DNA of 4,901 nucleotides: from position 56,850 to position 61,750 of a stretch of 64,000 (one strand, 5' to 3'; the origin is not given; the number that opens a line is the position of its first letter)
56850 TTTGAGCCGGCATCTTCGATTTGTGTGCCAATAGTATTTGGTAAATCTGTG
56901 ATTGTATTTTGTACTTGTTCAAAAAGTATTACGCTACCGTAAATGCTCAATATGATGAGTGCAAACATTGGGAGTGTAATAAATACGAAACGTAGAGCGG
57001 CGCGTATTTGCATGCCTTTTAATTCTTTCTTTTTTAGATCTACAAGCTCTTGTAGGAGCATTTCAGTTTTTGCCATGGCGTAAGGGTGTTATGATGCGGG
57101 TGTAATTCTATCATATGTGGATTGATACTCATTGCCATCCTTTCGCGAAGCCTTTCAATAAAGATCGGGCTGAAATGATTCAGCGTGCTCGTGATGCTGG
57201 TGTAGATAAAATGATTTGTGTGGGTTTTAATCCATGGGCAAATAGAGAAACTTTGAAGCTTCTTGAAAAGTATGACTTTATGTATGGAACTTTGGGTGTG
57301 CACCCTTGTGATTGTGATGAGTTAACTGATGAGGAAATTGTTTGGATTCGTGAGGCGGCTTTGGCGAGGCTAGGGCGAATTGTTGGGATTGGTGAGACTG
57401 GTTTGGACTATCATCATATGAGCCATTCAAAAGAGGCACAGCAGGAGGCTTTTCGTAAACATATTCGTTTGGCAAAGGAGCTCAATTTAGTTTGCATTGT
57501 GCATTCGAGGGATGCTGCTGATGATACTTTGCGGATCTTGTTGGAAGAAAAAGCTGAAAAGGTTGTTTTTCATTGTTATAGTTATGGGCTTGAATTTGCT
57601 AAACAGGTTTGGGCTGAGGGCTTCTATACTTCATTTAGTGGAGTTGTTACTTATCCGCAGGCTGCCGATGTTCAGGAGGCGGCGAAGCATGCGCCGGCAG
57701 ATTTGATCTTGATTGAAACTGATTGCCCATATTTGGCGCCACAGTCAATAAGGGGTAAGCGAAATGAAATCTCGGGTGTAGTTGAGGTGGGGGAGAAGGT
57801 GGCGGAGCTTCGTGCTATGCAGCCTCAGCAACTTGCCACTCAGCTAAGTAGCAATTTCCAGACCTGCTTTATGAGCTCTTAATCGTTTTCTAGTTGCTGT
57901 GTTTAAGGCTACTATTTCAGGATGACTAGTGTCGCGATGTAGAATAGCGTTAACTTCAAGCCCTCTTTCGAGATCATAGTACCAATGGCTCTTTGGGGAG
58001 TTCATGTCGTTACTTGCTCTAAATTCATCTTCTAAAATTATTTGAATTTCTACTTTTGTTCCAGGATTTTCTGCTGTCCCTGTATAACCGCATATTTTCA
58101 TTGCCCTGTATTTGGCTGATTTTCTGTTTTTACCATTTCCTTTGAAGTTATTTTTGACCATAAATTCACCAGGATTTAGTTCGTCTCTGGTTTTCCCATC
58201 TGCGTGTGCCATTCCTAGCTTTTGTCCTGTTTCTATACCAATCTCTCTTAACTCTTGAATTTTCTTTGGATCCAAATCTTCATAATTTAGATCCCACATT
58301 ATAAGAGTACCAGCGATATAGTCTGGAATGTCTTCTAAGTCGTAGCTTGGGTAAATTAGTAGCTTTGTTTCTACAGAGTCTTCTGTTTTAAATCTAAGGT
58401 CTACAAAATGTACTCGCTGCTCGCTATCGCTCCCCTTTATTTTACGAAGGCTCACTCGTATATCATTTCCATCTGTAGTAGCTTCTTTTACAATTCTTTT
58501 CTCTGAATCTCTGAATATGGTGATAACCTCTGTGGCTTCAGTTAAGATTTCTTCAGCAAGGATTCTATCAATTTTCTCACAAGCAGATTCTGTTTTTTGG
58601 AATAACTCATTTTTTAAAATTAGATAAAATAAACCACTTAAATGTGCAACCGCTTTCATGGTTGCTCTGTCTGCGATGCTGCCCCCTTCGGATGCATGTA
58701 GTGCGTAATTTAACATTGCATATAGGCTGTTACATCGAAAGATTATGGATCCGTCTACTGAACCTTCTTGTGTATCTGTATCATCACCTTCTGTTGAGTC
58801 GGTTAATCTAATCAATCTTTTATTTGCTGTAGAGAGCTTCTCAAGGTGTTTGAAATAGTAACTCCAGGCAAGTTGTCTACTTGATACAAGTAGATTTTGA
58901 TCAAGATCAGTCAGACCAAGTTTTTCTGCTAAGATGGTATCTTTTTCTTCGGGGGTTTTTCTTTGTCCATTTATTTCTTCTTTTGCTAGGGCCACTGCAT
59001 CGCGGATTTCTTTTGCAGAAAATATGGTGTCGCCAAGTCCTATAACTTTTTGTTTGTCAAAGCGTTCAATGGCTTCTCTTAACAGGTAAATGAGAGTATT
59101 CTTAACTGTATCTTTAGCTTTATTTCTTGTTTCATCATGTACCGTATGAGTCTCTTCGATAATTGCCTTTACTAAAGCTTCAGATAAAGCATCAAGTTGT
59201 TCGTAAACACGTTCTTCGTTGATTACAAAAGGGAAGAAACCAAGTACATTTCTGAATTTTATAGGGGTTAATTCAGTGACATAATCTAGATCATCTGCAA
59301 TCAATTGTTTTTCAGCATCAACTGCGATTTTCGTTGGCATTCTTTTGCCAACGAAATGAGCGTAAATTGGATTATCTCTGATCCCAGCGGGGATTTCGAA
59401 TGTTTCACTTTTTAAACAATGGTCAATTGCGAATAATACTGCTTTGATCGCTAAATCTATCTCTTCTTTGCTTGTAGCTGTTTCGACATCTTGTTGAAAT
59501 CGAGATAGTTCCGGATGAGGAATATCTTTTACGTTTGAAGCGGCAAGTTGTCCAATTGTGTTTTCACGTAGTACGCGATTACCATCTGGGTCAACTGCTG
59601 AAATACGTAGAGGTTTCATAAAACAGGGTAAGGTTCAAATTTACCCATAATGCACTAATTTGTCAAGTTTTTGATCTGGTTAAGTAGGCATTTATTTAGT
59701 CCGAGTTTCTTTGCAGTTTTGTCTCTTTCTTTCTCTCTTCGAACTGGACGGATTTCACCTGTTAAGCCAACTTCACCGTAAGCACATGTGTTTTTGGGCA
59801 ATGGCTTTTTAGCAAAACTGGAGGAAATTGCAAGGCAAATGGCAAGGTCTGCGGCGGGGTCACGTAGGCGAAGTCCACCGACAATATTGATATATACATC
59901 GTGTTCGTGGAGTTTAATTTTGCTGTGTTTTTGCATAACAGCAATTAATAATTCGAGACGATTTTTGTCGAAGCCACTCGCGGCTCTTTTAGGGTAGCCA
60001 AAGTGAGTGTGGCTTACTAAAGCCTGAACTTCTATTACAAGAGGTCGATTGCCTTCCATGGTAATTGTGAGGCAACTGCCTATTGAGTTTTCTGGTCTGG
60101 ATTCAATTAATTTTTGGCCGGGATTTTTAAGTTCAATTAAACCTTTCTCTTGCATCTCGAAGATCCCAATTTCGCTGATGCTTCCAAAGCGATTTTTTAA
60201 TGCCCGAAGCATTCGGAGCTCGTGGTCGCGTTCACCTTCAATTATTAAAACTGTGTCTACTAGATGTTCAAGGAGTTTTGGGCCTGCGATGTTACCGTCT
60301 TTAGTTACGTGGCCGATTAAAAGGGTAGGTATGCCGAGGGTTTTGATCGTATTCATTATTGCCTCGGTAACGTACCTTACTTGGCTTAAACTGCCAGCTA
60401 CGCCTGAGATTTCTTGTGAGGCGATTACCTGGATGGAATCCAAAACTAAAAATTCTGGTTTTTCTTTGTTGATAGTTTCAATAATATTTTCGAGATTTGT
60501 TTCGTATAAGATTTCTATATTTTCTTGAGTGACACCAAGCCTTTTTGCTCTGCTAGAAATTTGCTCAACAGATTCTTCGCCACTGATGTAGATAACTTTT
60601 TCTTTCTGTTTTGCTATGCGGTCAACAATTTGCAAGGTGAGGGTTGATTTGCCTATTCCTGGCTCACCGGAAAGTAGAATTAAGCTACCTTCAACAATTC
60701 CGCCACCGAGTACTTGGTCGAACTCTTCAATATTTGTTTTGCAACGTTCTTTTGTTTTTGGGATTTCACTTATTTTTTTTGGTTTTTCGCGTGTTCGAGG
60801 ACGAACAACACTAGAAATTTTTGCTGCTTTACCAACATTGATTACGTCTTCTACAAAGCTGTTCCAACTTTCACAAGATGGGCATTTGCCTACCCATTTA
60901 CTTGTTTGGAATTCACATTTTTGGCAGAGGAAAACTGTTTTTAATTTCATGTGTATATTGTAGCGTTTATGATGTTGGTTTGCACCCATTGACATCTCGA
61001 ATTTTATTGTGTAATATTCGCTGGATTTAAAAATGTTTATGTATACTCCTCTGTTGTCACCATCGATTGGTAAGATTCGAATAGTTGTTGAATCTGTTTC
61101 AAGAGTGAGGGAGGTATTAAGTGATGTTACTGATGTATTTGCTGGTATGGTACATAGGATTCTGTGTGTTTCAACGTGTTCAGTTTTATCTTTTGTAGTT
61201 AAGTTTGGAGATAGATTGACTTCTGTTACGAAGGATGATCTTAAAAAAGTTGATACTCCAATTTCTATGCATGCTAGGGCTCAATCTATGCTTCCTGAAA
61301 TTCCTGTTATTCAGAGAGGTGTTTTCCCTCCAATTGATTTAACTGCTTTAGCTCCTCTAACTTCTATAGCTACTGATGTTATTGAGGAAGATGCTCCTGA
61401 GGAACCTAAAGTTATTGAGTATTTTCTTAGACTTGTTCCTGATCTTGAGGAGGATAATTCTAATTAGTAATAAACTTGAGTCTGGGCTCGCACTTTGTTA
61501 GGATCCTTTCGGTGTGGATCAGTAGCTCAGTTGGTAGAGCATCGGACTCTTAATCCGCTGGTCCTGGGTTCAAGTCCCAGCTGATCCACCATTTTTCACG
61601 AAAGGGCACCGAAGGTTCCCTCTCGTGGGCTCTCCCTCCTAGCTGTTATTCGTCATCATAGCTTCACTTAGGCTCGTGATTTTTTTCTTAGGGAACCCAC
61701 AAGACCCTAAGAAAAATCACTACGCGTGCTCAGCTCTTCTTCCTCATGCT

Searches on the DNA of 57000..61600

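Call 105: search_rna_families(source=window, start=57000, end=61600, threshold=evalue, max_evalue=1)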
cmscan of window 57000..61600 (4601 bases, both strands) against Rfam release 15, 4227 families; matches with E-value up to 1: 4.
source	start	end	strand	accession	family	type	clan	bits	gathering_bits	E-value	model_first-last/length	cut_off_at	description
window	61516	61588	+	RF00005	tRNA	Gene; tRNA;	CL00001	73.9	29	1.9e-15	1-71/71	no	tRNA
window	61516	61589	-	RF04354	Plastid-ycf2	Cis-reg;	-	33.5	65.7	0.00028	1-75/75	no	Plastid-ycf2 5UTR RNA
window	57236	57301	+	RF00150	SNORD42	Gene; snRNA; snoRNA; CD-box;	-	27.1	39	0.34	1-68/68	no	Small nucleolar RNA SNORD42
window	60783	60915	-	RF02111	IS009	Gene;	-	21.6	117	0.047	1-199/199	no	IS009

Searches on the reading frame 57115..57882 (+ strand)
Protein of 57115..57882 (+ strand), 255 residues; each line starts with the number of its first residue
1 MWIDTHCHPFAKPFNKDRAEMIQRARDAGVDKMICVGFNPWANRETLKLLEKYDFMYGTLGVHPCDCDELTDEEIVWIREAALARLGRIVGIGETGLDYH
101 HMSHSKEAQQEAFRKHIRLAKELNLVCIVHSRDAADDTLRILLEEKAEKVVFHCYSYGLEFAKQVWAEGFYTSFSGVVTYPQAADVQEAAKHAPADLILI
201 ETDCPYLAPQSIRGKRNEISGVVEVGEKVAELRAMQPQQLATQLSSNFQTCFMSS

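Call 3: search_protein_families(library=pfam, proteins=[window:57115-57882:+], max_evalue=1)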
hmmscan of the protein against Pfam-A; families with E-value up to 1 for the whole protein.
window:57115-57882:+ (255 aa): 3 families
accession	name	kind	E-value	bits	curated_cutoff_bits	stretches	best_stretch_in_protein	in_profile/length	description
PF01026.27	TatD_DNase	-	7.1e-80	268.5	27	1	3-252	1-252/253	TatD related DNase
PF04670.18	Gtr1_RagA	-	0.17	11.7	22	1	103-179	92-174/232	Gtr1/RagA G protein conserved region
PF04909.20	Amidohydro_2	-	0.27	11.4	26.4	0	103-209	117-252/289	Amidohydrolase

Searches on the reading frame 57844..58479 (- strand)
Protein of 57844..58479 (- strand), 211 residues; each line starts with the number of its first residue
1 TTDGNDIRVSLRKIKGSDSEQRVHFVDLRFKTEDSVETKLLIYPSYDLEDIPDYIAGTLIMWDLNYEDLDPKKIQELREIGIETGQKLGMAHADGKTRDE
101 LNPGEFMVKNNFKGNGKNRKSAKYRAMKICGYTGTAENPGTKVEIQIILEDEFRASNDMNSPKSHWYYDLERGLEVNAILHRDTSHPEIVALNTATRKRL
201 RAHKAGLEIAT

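Call 12: search_solved_structures(query=window:57844-58479:-, max_evalue=10, show_alignments=3)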
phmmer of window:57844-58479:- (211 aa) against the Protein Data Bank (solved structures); distinct sequences matched with E-value up to 10: 0.

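Call 13: search_protein_families(library=pfam, proteins=[window:57844-58479:-], max_evalue=10)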
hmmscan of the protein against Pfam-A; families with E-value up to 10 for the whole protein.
window:57844-58479:- (211 aa): 0 families
